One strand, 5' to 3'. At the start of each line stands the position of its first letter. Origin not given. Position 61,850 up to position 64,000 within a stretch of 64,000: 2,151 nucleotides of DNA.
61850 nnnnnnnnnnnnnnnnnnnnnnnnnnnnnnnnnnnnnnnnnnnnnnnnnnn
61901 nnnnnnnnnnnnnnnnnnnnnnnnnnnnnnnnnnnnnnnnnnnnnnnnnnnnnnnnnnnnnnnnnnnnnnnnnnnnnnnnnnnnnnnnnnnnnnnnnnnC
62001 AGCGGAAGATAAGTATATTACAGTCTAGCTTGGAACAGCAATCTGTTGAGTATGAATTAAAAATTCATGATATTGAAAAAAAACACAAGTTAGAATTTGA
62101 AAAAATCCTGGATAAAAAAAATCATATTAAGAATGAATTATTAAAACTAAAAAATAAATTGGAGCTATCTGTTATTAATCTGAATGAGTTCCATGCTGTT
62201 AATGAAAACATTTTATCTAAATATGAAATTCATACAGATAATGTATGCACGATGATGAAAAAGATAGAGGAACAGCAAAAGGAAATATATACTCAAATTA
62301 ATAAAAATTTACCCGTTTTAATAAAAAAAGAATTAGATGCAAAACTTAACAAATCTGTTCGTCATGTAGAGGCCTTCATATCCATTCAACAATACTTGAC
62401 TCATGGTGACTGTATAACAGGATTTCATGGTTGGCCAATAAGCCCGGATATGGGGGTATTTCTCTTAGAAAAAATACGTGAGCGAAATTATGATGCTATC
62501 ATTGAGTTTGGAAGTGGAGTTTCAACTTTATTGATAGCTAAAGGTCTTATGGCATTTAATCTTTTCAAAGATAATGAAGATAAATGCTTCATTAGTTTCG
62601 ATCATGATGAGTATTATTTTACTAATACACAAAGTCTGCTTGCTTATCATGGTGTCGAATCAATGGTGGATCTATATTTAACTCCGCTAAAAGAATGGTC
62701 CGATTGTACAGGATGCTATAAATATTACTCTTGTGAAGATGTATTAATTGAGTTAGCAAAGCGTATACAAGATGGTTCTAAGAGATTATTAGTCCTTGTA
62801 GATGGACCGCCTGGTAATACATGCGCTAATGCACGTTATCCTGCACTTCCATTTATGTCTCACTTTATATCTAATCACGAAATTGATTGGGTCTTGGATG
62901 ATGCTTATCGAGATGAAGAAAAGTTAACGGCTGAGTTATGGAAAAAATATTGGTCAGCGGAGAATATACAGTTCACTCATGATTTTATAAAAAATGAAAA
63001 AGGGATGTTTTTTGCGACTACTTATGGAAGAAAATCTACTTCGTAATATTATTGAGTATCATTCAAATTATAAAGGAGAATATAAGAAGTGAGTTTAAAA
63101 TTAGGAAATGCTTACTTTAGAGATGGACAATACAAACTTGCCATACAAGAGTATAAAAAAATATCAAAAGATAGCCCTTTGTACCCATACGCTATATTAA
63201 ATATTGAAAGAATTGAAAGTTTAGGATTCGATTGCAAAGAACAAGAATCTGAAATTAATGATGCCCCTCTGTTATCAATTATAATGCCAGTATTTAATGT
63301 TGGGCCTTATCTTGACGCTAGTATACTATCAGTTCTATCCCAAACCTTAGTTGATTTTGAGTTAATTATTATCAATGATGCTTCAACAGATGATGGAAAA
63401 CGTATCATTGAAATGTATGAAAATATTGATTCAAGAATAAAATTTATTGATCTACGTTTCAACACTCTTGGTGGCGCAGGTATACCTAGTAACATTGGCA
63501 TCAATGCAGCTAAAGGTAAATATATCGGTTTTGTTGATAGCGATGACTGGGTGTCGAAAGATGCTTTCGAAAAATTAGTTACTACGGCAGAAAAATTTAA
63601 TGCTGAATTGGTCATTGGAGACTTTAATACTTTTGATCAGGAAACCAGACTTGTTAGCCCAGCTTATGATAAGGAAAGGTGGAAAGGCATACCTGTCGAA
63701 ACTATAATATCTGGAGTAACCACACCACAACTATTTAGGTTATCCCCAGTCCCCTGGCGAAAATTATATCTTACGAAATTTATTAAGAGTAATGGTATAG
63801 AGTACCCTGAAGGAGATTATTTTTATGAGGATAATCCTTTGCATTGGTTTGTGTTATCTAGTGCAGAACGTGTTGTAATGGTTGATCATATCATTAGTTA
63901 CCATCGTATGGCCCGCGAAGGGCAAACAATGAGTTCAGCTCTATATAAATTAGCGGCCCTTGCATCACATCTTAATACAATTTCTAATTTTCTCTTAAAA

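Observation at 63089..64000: First region 2 glycosyltransferase has a TPR-like N-terminal extension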

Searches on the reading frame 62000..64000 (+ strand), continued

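Call 73: find_homologous_proteins(query=L002:5681-7738:+, max_evalue=1e-20)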
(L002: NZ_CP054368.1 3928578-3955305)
Query L002:5681-7738:+ (686 aa): 811 proteins with E <= 1e-20 among 8000 candidates; the best 120 are listed.
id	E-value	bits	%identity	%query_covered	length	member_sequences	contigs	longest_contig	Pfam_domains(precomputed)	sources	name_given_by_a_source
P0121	0.0e+0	1585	100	100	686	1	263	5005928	PF13632.13,PF10111.15,PF13641.13,PF00535.33,PF02709.21,PF13896.13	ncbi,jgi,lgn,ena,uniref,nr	ncbi:glycosyltransferase [Escherichia coli]|jgi:chondroitin synthase|uniref:glycosyltransferase fami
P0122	0.0e+0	1584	100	100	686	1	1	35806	PF13632.13,PF10111.15,PF13641.13,PF00535.33,PF02709.21,PF13896.13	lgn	-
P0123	0.0e+0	1584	100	100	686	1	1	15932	PF13632.13,PF10111.15,PF13641.13,PF00535.33,PF02709.21,PF13896.13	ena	-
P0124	0.0e+0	1584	100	100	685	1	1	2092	PF13632.13,PF10111.15,PF13641.13,PF00535.33,PF02709.21,PF13896.13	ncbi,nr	ncbi:TPA: glycosyltransferase, partial [Escherichia coli]|nr:glycosyltransferase [Escherichia coli]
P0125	0.0e+0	1583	100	100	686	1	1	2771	PF13632.13,PF10111.15,PF13641.13,PF00535.33,PF02709.21,PF13896.13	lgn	-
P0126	0.0e+0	1583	100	100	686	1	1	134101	PF13632.13,PF10111.15,PF13641.13,PF00535.33,PF02709.21,PF13896.13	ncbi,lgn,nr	ncbi:TPA: glycosyltransferase [Escherichia coli]|nr:glycosyltransferase [Escherichia coli]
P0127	0.0e+0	1583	100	100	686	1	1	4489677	PF13632.13,PF10111.15,PF13641.13,PF00535.33,PF02709.21,PF13896.13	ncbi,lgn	-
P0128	0.0e+0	1583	100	100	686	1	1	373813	PF13632.13,PF10111.15,PF13641.13,PF00535.33,PF02709.21,PF13896.13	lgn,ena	-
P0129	0.0e+0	1583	100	100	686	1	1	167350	PF13632.13,PF10111.15,PF13641.13,PF00535.33,PF02709.21,PF13896.13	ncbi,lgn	ncbi:TPA: glycosyltransferase [Escherichia coli]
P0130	0.0e+0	1583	100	100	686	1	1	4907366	PF13632.13,PF10111.15,PF13641.13,PF00535.33,PF02709.21,PF13896.13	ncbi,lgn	-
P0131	0.0e+0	1582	100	100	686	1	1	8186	PF13632.13,PF10111.15,PF13641.13,PF00535.33,PF02709.21,PF13896.13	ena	-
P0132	0.0e+0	1581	100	100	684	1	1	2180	PF13632.13,PF10111.15,PF13641.13,PF00535.33,PF02709.21,PF13896.13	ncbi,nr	ncbi:TPA: glycosyltransferase, partial [Escherichia coli]|nr:glycosyltransferase [Escherichia coli]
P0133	0.0e+0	1581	100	100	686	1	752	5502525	PF13632.13,PF10111.15,PF13641.13,PF00535.33,PF02709.21,PF13896.13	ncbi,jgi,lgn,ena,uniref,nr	ncbi:glycosyltransferase [Escherichia coli]|jgi:chondroitin synthase|uniref:Chondroitin synthase n=1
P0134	0.0e+0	1581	100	100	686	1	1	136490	PF13632.13,PF10111.15,PF13641.13,PF00535.33,PF02709.21,PF13896.13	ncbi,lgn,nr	ncbi:TPA: glycosyltransferase [Escherichia coli]|nr:glycosyltransferase [Escherichia coli]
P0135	0.0e+0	1580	100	100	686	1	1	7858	PF13632.13,PF10111.15,PF13641.13,PF00535.33,PF02709.21,PF13896.13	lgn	-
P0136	0.0e+0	1580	100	100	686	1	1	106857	PF13632.13,PF10111.15,PF13641.13,PF00535.33,PF02709.21,PF13896.13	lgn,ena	-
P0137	0.0e+0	1580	100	100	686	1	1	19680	PF13632.13,PF10111.15,PF13641.13,PF00535.33,PF02709.21,PF13896.13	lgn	-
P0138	0.0e+0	1580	100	100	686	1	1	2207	PF13632.13,PF10111.15,PF13641.13,PF00535.33,PF02709.21,PF13896.13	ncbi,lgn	ncbi:TPA: glycosyltransferase [Escherichia coli]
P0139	0.0e+0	1580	100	100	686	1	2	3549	PF13632.13,PF10111.15,PF13641.13,PF00535.33,PF02709.21,PF13896.13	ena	-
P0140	0.0e+0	1580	100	100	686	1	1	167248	PF13632.13,PF10111.15,PF13641.13,PF00535.33,PF02709.21,PF13896.13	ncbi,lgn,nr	ncbi:TPA: glycosyltransferase [Escherichia coli]|nr:glycosyltransferase [Escherichia coli]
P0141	0.0e+0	1580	100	100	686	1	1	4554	PF13632.13,PF10111.15,PF13641.13,PF00535.33,PF02709.21,PF13896.13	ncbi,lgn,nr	ncbi:glycosyltransferase [Escherichia coli]|nr:glycosyltransferase [Escherichia coli]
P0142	0.0e+0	1580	100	100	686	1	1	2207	PF13632.13,PF10111.15,PF13641.13,PF00535.33,PF02709.21,PF13896.13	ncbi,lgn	ncbi:TPA: glycosyltransferase [Escherichia coli]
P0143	0.0e+0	1580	100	100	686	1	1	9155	PF13632.13,PF10111.15,PF13641.13,PF00535.33,PF02709.21,PF13896.13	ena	-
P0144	0.0e+0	1580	100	100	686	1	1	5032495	PF13632.13,PF10111.15,PF13641.13,PF00535.33,PF02709.21,PF13896.13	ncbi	ncbi:glycosyltransferase [Escherichia coli]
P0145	0.0e+0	1580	100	100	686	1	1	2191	PF13632.13,PF10111.15,PF13641.13,PF00535.33,PF02709.21,PF13896.13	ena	-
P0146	0.0e+0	1579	100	100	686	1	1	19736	PF13632.13,PF10111.15,PF13641.13,PF00535.33,PF02709.21,PF13896.13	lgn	-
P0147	0.0e+0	1579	100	100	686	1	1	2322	PF13632.13,PF10111.15,PF13641.13,PF00535.33,PF02709.21,PF13896.13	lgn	-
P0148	0.0e+0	1579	100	100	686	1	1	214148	PF13632.13,PF10111.15,PF13641.13,PF00535.33,PF02709.21,PF13896.13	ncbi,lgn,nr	ncbi:TPA: glycosyltransferase [Escherichia coli]|nr:glycosyltransferase [Escherichia coli]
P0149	0.0e+0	1579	100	100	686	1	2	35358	PF13632.13,PF10111.15,PF13641.13,PF00535.33,PF02709.21,PF13896.13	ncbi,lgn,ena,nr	ncbi:glycosyltransferase [Escherichia coli]|nr:glycosyltransferase [Escherichia coli]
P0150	0.0e+0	1579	100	100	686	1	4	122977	PF13632.13,PF10111.15,PF13641.13,PF00535.33,PF02709.21,PF13896.13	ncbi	ncbi:glycosyltransferase [Escherichia coli]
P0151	0.0e+0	1579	100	100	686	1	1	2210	PF13632.13,PF10111.15,PF13641.13,PF00535.33,PF02709.21,PF13896.13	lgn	-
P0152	0.0e+0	1579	100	100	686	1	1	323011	PF13632.13,PF10111.15,PF13641.13,PF00535.33,PF02709.21,PF13896.13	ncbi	ncbi:TPA: glycosyltransferase [Escherichia coli]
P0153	0.0e+0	1579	100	100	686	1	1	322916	PF13632.13,PF10111.15,PF13641.13,PF00535.33,PF02709.21,PF13896.13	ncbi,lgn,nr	ncbi:glycosyltransferase [Escherichia coli]|nr:glycosyltransferase [Escherichia coli]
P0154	0.0e+0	1579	100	100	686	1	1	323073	PF13632.13,PF10111.15,PF13641.13,PF00535.33,PF02709.21,PF13896.13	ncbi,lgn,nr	ncbi:TPA: glycosyltransferase [Escherichia coli]|nr:glycosyltransferase [Escherichia coli]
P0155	0.0e+0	1579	100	100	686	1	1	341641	PF13632.13,PF10111.15,PF13641.13,PF00535.33,PF02709.21,PF13896.13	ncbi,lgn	-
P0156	0.0e+0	1579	100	100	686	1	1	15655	PF13632.13,PF10111.15,PF13641.13,PF00535.33,PF02709.21,PF13896.13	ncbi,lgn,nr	ncbi:TPA: glycosyltransferase [Escherichia coli]|nr:glycosyltransferase [Escherichia coli]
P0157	0.0e+0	1579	100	100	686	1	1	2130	PF13632.13,PF10111.15,PF13641.13,PF00535.33,PF02709.21,PF13896.13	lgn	-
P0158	0.0e+0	1579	100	100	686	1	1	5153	PF13632.13,PF10111.15,PF13641.13,PF00535.33,PF02709.21,PF13896.13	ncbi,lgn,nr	ncbi:TPA: glycosyltransferase [Escherichia coli]|nr:glycosyltransferase [Escherichia coli]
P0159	0.0e+0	1579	100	100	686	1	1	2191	PF13632.13,PF10111.15,PF13641.13,PF00535.33,PF02709.21,PF13896.13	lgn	-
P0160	0.0e+0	1579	100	100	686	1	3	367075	PF13632.13,PF10111.15,PF13641.13,PF00535.33,PF02709.21,PF13896.13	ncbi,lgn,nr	ncbi:glycosyltransferase [Escherichia coli]|nr:glycosyltransferase [Escherichia coli] HEC4131701.1 g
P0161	0.0e+0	1579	100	100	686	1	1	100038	PF13632.13,PF10111.15,PF13641.13,PF00535.33,PF02709.21,PF13896.13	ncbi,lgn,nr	ncbi:TPA: glycosyltransferase [Escherichia coli]|nr:glycosyltransferase [Escherichia coli]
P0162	0.0e+0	1579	100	100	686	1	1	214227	PF13632.13,PF10111.15,PF13641.13,PF00535.33,PF02709.21,PF13896.13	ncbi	ncbi:TPA: glycosyltransferase [Escherichia coli]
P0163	0.0e+0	1579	100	100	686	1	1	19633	PF13632.13,PF10111.15,PF13641.13,PF00535.33,PF02709.21,PF13896.13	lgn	-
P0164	0.0e+0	1579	100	100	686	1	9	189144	PF13632.13,PF10111.15,PF13641.13,PF00535.33,PF02709.21,PF13896.13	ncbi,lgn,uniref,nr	ncbi:acetylgalactosaminyl-proteoglycan 3-beta-glucuronosyltransferase [Escherichia coli]|uniref:glyc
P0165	0.0e+0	1579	100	100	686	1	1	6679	PF13632.13,PF10111.15,PF13641.13,PF00535.33,PF02709.21,PF13896.13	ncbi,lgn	ncbi:glycosyltransferase [Escherichia coli]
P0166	0.0e+0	1579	100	100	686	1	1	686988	PF13632.13,PF10111.15,PF13641.13,PF00535.33,PF02709.21,PF13896.13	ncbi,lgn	-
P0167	0.0e+0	1579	100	100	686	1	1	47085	PF13632.13,PF10111.15,PF13641.13,PF00535.33,PF02709.21,PF13896.13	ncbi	ncbi:glycosyltransferase [Escherichia coli]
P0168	0.0e+0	1579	100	100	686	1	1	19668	PF13632.13,PF10111.15,PF13641.13,PF00535.33,PF02709.21,PF13896.13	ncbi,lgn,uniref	ncbi:glycosyltransferase [Escherichia coli]|uniref:glycosyltransferase n=1 Tax=Escherichia coli TaxI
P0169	0.0e+0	1579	100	100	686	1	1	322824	PF13632.13,PF10111.15,PF13641.13,PF00535.33,PF02709.21,PF13896.13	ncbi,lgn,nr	ncbi:TPA: glycosyltransferase [Escherichia coli]|nr:glycosyltransferase [Escherichia coli]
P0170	0.0e+0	1579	100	100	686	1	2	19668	PF13632.13,PF10111.15,PF13641.13,PF00535.33,PF02709.21,PF13896.13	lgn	-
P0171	0.0e+0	1579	100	100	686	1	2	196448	PF13632.13,PF10111.15,PF13641.13,PF00535.33,PF02709.21,PF13896.13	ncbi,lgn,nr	ncbi:TPA: glycosyltransferase [Escherichia coli]|nr:glycosyltransferase [Escherichia coli]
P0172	0.0e+0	1579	100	100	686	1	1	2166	PF13632.13,PF10111.15,PF13641.13,PF00535.33,PF02709.21,PF13896.13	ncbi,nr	ncbi:TPA: glycosyltransferase [Escherichia coli]|nr:glycosyltransferase [Escherichia coli]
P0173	0.0e+0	1579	100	100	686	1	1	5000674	PF13632.13,PF10111.15,PF13641.13,PF00535.33,PF02709.21,PF13896.13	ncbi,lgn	-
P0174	0.0e+0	1578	100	100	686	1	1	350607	PF13632.13,PF10111.15,PF13641.13,PF00535.33,PF02709.21,PF13896.13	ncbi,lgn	ncbi:TPA: glycosyltransferase [Escherichia coli]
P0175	0.0e+0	1578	100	100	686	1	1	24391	PF13632.13,PF10111.15,PF13641.13,PF00535.33,PF02709.21,PF13896.13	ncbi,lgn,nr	ncbi:TPA: glycosyltransferase [Escherichia coli]|nr:glycosyltransferase [Escherichia coli]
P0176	0.0e+0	1578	100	100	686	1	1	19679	PF13632.13,PF10111.15,PF13641.13,PF00535.33,PF02709.21,PF13896.13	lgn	-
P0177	0.0e+0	1578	100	100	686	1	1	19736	PF13632.13,PF10111.15,PF13641.13,PF00535.33,PF02709.21,PF13896.13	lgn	-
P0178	0.0e+0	1578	100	100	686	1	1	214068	PF13632.13,PF10111.15,PF13641.13,PF00535.33,PF02709.21,PF13896.13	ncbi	-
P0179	0.0e+0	1578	100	100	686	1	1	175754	PF13632.13,PF10111.15,PF13641.13,PF00535.33,PF02709.21,PF13896.13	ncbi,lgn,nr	ncbi:TPA: glycosyltransferase [Escherichia coli]|nr:glycosyltransferase [Escherichia coli]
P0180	0.0e+0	1578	100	100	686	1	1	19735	PF13632.13,PF10111.15,PF13641.13,PF00535.33,PF02709.21,PF13896.13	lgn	-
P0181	0.0e+0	1578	100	100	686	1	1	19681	PF13632.13,PF10111.15,PF13641.13,PF00535.33,PF02709.21,PF13896.13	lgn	-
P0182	0.0e+0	1578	100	100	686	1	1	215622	PF13632.13,PF10111.15,PF13641.13,PF00535.33,PF02709.21,PF13896.13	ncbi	-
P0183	0.0e+0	1578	100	100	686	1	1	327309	PF13632.13,PF10111.15,PF13641.13,PF00535.33,PF02709.21,PF13896.13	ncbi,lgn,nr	ncbi:TPA: glycosyltransferase [Escherichia coli]|nr:glycosyltransferase [Escherichia coli]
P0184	0.0e+0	1578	100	100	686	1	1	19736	PF13632.13,PF10111.15,PF13641.13,PF00535.33,PF02709.21,PF13896.13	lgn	-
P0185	0.0e+0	1578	100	100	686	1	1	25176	PF13632.13,PF10111.15,PF13641.13,PF00535.33,PF02709.21,PF13896.13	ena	-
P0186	0.0e+0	1578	100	100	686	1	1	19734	PF13632.13,PF10111.15,PF13641.13,PF00535.33,PF02709.21,PF13896.13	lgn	-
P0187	0.0e+0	1578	100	100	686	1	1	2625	PF13632.13,PF10111.15,PF13641.13,PF00535.33,PF02709.21,PF13896.13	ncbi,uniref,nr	ncbi:glycosyltransferase family 2 protein [Escherichia coli]|uniref:glycosyltransferase family 2 pro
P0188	0.0e+0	1578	100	100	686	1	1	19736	PF13632.13,PF10111.15,PF13641.13,PF00535.33,PF02709.21,PF13896.13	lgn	-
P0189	0.0e+0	1578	100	100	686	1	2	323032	PF13632.13,PF10111.15,PF13641.13,PF00535.33,PF02709.21,PF13896.13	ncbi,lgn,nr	ncbi:TPA: glycosyltransferase [Escherichia coli]|nr:glycosyltransferase [Escherichia coli]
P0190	0.0e+0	1578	100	100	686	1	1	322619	PF13632.13,PF10111.15,PF13641.13,PF00535.33,PF02709.21,PF13896.13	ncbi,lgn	ncbi:TPA: glycosyltransferase [Escherichia coli]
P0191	0.0e+0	1578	100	100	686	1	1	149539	PF13632.13,PF10111.15,PF13641.13,PF00535.33,PF02709.21,PF13896.13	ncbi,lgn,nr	ncbi:TPA: glycosyltransferase [Escherichia coli]|nr:glycosyltransferase [Escherichia coli]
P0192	0.0e+0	1578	100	100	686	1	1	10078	PF13632.13,PF10111.15,PF13641.13,PF00535.33,PF02709.21,PF13896.13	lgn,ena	-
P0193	0.0e+0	1578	100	100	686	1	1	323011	PF13632.13,PF10111.15,PF13641.13,PF00535.33,PF02709.21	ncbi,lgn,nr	ncbi:TPA: glycosyltransferase [Escherichia coli]|nr:glycosyltransferase [Escherichia coli]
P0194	0.0e+0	1578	100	100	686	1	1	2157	PF13632.13,PF10111.15,PF13641.13,PF00535.33,PF02709.21,PF13896.13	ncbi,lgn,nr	ncbi:TPA: glycosyltransferase [Escherichia coli]|nr:glycosyltransferase [Escherichia coli]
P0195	0.0e+0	1578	100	100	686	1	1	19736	PF13632.13,PF10111.15,PF13641.13,PF00535.33,PF02709.21,PF13896.13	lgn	-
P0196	0.0e+0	1578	100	100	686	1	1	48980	PF13632.13,PF10111.15,PF13641.13,PF00535.33,PF02709.21,PF13896.13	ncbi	-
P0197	0.0e+0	1578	100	100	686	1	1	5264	PF13632.13,PF10111.15,PF13641.13,PF00535.33,PF02709.21,PF13896.13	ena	-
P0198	0.0e+0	1578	100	100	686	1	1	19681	PF13632.13,PF10111.15,PF13641.13,PF00535.33,PF02709.21,PF13896.13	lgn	-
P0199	0.0e+0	1577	100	100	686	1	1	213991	PF13632.13,PF10111.15,PF13641.13,PF00535.33,PF02709.21,PF13896.13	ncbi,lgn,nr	ncbi:glycosyltransferase [Escherichia coli]|nr:glycosyltransferase [Escherichia coli]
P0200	0.0e+0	1577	100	100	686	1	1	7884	PF13632.13,PF10111.15,PF13641.13,PF00535.33,PF02709.21,PF13896.13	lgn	-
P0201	0.0e+0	1577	100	100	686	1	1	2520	PF13632.13,PF10111.15,PF13641.13,PF00535.33,PF02709.21,PF13896.13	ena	-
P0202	0.0e+0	1577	99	100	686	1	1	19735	PF13632.13,PF10111.15,PF13641.13,PF00535.33,PF02709.21,PF13896.13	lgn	-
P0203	0.0e+0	1577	100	100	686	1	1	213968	PF13632.13,PF10111.15,PF13641.13,PF00535.33,PF02709.21,PF13896.13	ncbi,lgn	ncbi:TPA: glycosyltransferase [Escherichia coli]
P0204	0.0e+0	1577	100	100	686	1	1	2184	PF13632.13,PF10111.15,PF13641.13,PF00535.33,PF02709.21,PF13896.13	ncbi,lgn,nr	ncbi:TPA: glycosyltransferase [Escherichia coli]|nr:glycosyltransferase [Escherichia coli]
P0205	0.0e+0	1577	100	100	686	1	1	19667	PF13632.13,PF10111.15,PF13641.13,PF00535.33,PF02709.21,PF13896.13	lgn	-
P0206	0.0e+0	1577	100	100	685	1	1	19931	PF13632.13,PF10111.15,PF13641.13,PF00535.33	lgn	-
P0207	0.0e+0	1577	100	100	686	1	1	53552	PF13632.13,PF10111.15,PF13641.13,PF00535.33,PF02709.21,PF13896.13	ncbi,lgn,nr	ncbi:glycosyltransferase [Escherichia coli]|nr:glycosyltransferase [Escherichia coli]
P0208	0.0e+0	1577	100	100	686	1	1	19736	PF13632.13,PF10111.15,PF13641.13,PF00535.33,PF02709.21,PF13896.13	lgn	-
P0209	0.0e+0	1577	100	100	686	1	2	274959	PF13632.13,PF10111.15,PF13641.13,PF00535.33,PF02709.21,PF13896.13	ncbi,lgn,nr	ncbi:TPA: glycosyltransferase [Escherichia coli]|nr:glycosyltransferase [Escherichia coli]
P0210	0.0e+0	1577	100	100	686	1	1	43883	PF13632.13,PF10111.15,PF13641.13,PF00535.33,PF02709.21,PF13896.13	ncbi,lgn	-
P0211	0.0e+0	1577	100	100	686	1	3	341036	PF13632.13,PF10111.15,PF13641.13,PF00535.33,PF02709.21,PF13896.13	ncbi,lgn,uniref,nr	ncbi:TPA: glycosyltransferase [Escherichia coli]|uniref:glycosyltransferase family 2 protein n=1 Tax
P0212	0.0e+0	1577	100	100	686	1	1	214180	PF13632.13,PF10111.15,PF13641.13,PF00535.33,PF02709.21,PF13896.13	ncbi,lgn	-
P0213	0.0e+0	1577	99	100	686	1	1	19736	PF13632.13,PF10111.15,PF13641.13,PF00535.33,PF02709.21,PF13896.13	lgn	-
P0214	0.0e+0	1577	100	100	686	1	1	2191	PF13632.13,PF10111.15,PF13641.13,PF00535.33,PF02709.21,PF13896.13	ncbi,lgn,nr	ncbi:TPA: glycosyltransferase [Escherichia coli]|nr:glycosyltransferase [Escherichia coli]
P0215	0.0e+0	1577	100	100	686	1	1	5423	PF13632.13,PF10111.15,PF13641.13,PF00535.33,PF02709.21,PF13896.13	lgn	-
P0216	0.0e+0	1576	100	100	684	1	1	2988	PF13632.13,PF10111.15,PF13641.13,PF00535.33,PF02709.21,PF13896.13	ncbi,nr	ncbi:glycosyltransferase, partial [Escherichia coli]|nr:glycosyltransferase [Escherichia coli]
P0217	0.0e+0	1576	99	100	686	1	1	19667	PF13632.13,PF10111.15,PF13641.13,PF00535.33,PF02709.21,PF13896.13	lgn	-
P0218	0.0e+0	1576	100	100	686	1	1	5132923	PF13632.13,PF10111.15,PF13641.13,PF00535.33,PF02709.21,PF13896.13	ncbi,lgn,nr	ncbi:glycosyltransferase [Escherichia coli]|nr:glycosyltransferase [Escherichia coli]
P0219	0.0e+0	1576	100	100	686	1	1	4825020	PF13632.13,PF10111.15,PF13641.13,PF00535.33,PF02709.21,PF13896.13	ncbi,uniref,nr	ncbi:glycosyltransferase [Escherichia coli]|uniref:glycosyltransferase n=1 Tax=Escherichia coli TaxI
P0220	0.0e+0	1576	100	100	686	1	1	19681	PF13632.13,PF10111.15,PF13641.13,PF00535.33,PF02709.21,PF13896.13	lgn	-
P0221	0.0e+0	1576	100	100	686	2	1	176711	PF13632.13,PF10111.15,PF13641.13,PF00535.33,PF02709.21,PF13896.13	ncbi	-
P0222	0.0e+0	1576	100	100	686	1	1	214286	PF13632.13,PF10111.15,PF13641.13,PF00535.33,PF02709.21,PF13896.13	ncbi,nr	ncbi:glycosyltransferase [Escherichia coli]|nr:glycosyltransferase [Escherichia coli]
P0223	0.0e+0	1576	100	100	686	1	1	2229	PF13632.13,PF10111.15,PF13641.13,PF00535.33,PF02709.21,PF13896.13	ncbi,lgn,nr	ncbi:TPA: glycosyltransferase [Escherichia coli]|nr:glycosyltransferase [Escherichia coli]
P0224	0.0e+0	1576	100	100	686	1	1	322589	PF13632.13,PF10111.15,PF13641.13,PF00535.33,PF02709.21,PF13896.13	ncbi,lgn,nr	ncbi:TPA: glycosyltransferase [Escherichia coli]|nr:glycosyltransferase [Escherichia coli]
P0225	0.0e+0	1576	99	100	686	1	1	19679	PF13632.13,PF10111.15,PF13641.13,PF00535.33,PF02709.21,PF13896.13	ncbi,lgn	ncbi:glycosyltransferase [Escherichia coli]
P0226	0.0e+0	1575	99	100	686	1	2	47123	PF13632.13,PF10111.15,PF13641.13,PF00535.33,PF02709.21,PF13896.13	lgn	-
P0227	0.0e+0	1575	99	100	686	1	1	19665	PF13632.13,PF10111.15,PF13641.13,PF00535.33,PF02709.21,PF13896.13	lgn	-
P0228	0.0e+0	1575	100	100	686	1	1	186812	PF13632.13,PF10111.15,PF13641.13,PF00535.33,PF02709.21,PF13896.13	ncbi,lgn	ncbi:glycosyltransferase [Escherichia coli]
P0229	0.0e+0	1575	100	100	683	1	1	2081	PF13632.13,PF10111.15,PF13641.13,PF00535.33,PF02709.21,PF13896.13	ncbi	ncbi:TPA: glycosyltransferase, partial [Escherichia coli]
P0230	0.0e+0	1572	100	100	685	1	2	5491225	PF13632.13,PF10111.15,PF13641.13,PF00535.33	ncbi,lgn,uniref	ncbi:glycosyltransferase [Escherichia coli]|uniref:glycosyltransferase n=1 Tax=Escherichia coli TaxI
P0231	0.0e+0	1572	100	99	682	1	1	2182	PF13632.13,PF10111.15,PF13641.13,PF00535.33,PF02709.21,PF13896.13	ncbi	ncbi:TPA: glycosyltransferase, partial [Escherichia coli]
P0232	0.0e+0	1571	100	99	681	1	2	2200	PF13632.13,PF10111.15,PF13641.13,PF00535.33,PF02709.21,PF13896.13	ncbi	ncbi:TPA: glycosyltransferase, partial [Escherichia coli]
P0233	0.0e+0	1570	100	99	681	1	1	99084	PF13632.13,PF10111.15,PF13641.13,PF00535.33,PF02709.21,PF13896.13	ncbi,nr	ncbi:glycosyltransferase, partial [Escherichia coli]|nr:glycosyltransferase [Escherichia coli]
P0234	0.0e+0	1570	99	100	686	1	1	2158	PF13632.13,PF10111.15,PF13641.13,PF00535.33,PF02709.21,PF13896.13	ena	-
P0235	0.0e+0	1566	100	99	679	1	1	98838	PF13632.13,PF10111.15,PF13641.13,PF00535.33,PF02709.21,PF13896.13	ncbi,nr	ncbi:glycosyltransferase, partial [Escherichia coli]|nr:glycosyltransferase [Escherichia coli]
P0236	0.0e+0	1566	100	99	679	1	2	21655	PF13632.13,PF10111.15,PF13641.13,PF00535.33,PF02709.21,PF13896.13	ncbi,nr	ncbi:acetylgalactosaminyl-proteoglycan 3-beta-glucuronosyltransferase [Escherichia coli]|nr:acetylga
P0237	0.0e+0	1565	100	99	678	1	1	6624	PF13632.13,PF10111.15,PF13641.13,PF00535.33,PF02709.21,PF13896.13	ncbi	ncbi:TPA: glycosyltransferase, partial [Escherichia coli]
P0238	0.0e+0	1564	99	100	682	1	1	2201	PF13632.13,PF10111.15,PF13641.13,PF00535.33,PF02709.21,PF13896.13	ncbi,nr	ncbi:TPA: glycosyltransferase [Escherichia coli]|nr:glycosyltransferase [Escherichia coli]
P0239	0.0e+0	1562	100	99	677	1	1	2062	PF13632.13,PF10111.15,PF13641.13,PF00535.33,PF02709.21,PF13896.13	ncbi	ncbi:TPA: glycosyltransferase, partial [Escherichia coli]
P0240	0.0e+0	1561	100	99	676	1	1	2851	PF13632.13,PF10111.15,PF13641.13,PF00535.33,PF02709.21,PF13896.13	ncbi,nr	ncbi:glycosyltransferase, partial [Escherichia coli]|nr:glycosyltransferase [Escherichia coli]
